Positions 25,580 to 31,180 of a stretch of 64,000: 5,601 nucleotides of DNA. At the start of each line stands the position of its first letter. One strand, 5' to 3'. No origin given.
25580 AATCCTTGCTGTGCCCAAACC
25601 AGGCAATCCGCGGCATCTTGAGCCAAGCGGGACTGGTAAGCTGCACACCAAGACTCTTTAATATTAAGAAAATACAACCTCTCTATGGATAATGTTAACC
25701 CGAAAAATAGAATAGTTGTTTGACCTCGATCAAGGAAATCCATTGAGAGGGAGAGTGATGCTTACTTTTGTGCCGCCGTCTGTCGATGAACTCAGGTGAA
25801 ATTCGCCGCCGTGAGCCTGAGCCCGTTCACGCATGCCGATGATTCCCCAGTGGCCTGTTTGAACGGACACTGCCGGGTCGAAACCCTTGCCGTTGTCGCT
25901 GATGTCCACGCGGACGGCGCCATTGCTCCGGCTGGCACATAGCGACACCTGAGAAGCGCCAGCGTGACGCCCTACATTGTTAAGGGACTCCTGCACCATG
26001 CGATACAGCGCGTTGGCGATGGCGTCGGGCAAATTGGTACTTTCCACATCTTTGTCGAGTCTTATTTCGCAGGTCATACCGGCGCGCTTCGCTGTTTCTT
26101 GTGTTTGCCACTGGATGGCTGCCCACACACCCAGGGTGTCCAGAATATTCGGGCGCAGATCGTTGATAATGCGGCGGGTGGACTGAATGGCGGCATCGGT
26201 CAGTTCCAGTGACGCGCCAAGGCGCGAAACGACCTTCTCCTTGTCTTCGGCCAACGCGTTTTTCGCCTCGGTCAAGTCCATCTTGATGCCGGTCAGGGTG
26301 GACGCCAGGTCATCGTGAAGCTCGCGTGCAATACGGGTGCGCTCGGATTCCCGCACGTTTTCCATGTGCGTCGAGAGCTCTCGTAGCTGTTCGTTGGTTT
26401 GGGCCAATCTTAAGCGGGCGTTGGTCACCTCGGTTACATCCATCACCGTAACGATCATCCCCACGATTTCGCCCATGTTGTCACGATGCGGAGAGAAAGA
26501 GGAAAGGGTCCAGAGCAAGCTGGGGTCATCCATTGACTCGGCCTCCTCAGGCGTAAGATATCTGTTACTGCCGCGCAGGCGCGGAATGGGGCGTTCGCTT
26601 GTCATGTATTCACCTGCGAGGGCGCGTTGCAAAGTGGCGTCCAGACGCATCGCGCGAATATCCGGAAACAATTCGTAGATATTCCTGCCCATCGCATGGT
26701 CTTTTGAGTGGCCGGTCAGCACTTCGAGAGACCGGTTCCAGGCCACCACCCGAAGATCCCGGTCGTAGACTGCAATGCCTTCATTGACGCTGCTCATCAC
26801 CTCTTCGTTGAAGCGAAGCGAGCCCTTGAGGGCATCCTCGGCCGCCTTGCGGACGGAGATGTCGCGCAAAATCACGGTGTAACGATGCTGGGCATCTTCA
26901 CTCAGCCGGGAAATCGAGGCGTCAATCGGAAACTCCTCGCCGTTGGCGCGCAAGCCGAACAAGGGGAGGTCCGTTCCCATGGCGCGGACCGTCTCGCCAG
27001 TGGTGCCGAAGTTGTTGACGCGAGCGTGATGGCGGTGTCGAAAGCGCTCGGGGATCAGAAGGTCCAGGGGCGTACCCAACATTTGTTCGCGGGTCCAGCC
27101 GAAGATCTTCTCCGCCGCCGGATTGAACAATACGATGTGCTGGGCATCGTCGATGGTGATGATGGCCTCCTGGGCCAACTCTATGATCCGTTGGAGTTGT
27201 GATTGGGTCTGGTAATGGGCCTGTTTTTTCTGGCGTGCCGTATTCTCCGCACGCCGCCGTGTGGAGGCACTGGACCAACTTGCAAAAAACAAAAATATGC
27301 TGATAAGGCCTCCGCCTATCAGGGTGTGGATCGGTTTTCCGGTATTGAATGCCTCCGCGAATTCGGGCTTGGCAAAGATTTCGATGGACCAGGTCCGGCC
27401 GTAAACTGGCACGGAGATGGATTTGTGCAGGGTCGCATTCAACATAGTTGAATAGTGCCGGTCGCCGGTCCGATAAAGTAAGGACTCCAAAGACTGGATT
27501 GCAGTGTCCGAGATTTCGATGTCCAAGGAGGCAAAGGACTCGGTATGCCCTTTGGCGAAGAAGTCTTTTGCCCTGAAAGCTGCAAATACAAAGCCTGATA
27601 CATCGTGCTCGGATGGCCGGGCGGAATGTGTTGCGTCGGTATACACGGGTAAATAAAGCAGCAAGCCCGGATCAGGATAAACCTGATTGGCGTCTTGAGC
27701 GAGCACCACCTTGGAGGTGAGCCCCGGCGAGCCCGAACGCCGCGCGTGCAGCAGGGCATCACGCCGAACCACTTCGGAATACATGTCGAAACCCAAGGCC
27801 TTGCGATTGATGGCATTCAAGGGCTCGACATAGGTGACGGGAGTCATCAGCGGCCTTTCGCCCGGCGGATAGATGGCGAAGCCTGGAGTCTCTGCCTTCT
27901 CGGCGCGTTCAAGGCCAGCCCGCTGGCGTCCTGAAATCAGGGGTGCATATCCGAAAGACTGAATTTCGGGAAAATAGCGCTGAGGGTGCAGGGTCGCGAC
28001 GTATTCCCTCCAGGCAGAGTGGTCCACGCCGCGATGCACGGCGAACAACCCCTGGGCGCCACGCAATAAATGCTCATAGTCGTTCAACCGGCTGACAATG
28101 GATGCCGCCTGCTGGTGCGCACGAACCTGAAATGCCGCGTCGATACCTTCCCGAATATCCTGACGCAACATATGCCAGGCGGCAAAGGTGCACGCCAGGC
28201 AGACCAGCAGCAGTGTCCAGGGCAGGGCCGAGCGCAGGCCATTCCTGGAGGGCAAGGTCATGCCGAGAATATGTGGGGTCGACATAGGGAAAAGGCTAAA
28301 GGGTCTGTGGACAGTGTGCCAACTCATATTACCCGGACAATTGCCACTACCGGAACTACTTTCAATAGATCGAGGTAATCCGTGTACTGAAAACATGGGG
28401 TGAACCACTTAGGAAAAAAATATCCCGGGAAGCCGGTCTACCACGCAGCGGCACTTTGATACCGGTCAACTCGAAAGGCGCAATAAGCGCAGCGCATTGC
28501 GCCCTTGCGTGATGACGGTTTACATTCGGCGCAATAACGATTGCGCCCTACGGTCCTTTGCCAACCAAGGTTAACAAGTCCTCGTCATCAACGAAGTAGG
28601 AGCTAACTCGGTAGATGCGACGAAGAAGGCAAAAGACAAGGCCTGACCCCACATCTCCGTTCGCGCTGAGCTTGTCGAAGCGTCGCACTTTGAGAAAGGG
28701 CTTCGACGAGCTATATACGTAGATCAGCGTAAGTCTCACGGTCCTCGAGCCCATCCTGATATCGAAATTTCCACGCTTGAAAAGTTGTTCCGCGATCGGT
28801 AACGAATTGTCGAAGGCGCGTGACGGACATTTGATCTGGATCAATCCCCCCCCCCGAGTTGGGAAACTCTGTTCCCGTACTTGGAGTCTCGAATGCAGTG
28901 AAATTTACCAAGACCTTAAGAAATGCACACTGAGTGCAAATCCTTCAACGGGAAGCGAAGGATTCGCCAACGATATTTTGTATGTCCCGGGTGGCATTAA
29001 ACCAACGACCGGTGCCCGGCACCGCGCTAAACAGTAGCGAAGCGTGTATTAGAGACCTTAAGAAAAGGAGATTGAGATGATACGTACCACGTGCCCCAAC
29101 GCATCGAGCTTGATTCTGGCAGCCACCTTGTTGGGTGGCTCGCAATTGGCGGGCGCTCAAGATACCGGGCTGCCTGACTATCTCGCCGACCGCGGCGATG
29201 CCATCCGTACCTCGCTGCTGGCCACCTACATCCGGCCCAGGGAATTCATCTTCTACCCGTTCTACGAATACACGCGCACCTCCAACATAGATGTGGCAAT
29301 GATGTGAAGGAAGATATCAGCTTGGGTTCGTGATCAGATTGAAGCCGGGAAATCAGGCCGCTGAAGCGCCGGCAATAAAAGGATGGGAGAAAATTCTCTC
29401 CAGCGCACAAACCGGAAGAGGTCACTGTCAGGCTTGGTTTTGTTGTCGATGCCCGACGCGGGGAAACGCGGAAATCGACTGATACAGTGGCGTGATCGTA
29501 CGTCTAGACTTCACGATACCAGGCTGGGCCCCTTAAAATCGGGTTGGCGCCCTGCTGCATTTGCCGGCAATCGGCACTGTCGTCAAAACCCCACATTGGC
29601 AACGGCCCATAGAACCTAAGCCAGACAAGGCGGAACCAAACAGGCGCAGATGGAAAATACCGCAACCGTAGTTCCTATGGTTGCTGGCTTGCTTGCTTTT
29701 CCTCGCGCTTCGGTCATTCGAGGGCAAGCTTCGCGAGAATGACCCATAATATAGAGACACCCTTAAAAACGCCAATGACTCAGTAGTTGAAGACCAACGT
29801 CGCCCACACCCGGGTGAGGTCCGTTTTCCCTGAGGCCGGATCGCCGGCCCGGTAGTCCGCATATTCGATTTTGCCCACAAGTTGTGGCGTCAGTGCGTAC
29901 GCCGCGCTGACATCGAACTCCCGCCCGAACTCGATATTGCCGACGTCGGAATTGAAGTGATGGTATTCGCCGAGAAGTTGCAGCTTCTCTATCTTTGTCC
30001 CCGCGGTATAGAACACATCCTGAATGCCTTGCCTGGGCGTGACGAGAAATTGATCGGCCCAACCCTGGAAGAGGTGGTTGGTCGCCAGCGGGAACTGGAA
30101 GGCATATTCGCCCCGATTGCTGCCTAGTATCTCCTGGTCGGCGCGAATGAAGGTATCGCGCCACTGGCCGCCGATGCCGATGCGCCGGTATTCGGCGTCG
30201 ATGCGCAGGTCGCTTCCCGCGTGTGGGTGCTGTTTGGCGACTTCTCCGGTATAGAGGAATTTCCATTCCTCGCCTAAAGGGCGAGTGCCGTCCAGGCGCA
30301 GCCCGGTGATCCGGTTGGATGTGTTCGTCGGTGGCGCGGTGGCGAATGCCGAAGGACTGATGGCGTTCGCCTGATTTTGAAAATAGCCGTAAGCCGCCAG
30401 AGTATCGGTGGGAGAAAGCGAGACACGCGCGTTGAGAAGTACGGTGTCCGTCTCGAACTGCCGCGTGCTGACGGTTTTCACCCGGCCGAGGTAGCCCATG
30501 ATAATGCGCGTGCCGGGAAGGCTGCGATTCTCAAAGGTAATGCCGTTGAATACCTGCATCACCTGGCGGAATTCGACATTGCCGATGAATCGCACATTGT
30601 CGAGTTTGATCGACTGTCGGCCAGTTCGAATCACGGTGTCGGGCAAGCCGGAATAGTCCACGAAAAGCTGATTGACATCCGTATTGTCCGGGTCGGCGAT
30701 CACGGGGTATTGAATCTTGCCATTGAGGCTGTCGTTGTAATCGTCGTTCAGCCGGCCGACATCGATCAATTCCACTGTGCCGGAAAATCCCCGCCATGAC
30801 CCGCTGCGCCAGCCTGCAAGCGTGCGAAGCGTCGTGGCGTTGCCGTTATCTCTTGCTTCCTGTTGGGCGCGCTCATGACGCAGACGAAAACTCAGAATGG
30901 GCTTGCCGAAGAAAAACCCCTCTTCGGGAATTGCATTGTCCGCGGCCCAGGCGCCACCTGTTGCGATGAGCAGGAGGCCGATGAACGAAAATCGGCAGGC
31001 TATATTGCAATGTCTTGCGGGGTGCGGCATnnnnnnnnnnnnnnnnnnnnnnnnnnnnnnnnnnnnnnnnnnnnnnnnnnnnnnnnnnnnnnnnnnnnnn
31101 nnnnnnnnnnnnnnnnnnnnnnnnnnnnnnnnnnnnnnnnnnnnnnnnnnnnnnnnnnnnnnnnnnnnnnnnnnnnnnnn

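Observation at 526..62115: Eighteen intergenic TTGAY-N4-RTCAA (FNR/Anr/Dnr-type) boxes tie almost every operon of the window into one low-oxygen regulon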

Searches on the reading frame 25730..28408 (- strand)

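Call 11: search_protein_families(library=pfam, proteins=[window:25730-28408:-])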
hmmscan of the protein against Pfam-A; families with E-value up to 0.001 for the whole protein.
window:25730-28408:- (892 aa): 11 families
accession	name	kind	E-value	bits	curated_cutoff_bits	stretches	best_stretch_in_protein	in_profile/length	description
PF03924.19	CHASE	-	2.5e-45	155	25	1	128-312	3-189/189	CHASE domain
PF00989.32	PAS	-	1.1e-24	87.1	22.6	2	404-517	2-113/113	PAS fold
PF08448.16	PAS_4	-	5.5e-23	81.7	23.1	2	540-661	3-108/110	PAS fold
PF13426.13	PAS_9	-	9.5e-20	71.3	27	2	415-518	3-102/103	PAS domain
PF07730.19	HisKA_3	-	6.1e-16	59.2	24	1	689-754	1-66/68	Histidine kinase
PF13188.13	PAS_8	-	8.1e-14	51.4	21.8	1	404-455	2-54/65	PAS domain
PF02518.31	HATPase_c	-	3.5e-12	47.2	26.4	1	799-889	4-110/111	Histidine kinase-, DNA gyrase B-, and HSP90-like ATPase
PF12860.13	PAS_7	-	1.2e-06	29.1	27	0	539-580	2-44/115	PAS fold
PF13581.12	HATPase_c_2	-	0.00014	22.3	27.4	1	790-856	21-102/127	Histidine kinase-like ATPase domain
PF24820.1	Diguanyl_cycl_sensor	-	0.00039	20.8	28.1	0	408-516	1-109/109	Diguanylate cyclase-like sensor domain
PF13596.12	PAS_10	-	0.00083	20.4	22.1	0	406-458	2-53/106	PAS domain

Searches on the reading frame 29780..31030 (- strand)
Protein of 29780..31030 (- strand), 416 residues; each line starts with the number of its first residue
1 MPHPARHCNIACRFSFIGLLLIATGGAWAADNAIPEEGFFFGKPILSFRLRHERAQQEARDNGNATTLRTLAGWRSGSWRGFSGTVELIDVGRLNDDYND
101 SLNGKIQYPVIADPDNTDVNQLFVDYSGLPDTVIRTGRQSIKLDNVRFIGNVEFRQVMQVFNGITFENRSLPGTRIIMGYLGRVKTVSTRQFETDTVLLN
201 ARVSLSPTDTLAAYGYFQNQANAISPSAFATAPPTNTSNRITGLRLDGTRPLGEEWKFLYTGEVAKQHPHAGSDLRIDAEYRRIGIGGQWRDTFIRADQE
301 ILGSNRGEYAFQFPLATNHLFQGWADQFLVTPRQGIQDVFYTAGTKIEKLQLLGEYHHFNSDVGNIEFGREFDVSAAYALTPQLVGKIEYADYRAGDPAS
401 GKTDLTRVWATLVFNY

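Call 5: find_encoding_contigs(protein=window:29780-31030:-, flank=10000, max_places=3)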
Protein window:29780-31030:- (416 aa): 6 contigs read that carry it; 2 places shown.
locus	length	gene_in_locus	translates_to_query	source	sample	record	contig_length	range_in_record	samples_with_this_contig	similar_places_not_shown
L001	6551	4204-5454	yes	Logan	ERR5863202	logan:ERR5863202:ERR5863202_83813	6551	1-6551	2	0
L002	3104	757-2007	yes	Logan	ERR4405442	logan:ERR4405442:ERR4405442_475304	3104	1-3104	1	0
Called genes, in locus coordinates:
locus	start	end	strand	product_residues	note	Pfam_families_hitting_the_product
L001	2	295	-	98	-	?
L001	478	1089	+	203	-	PF05494:MlaC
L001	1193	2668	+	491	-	PF07732:Cu-oxidase_3, PF00127:Copper-bind (faint), PF07731:Cu-oxidase_2 (faint), PF00034:Cytochrom_C, PF13442:Cytochrome_CBB3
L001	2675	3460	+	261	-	PF03781:FGE-sulfatase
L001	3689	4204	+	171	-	PF02630:SCO1-SenC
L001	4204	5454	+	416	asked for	PF13372:Alginate_exp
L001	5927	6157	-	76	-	-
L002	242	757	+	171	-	PF02630:SCO1-SenC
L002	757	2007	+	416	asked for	PF13372:Alginate_exp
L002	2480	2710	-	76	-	-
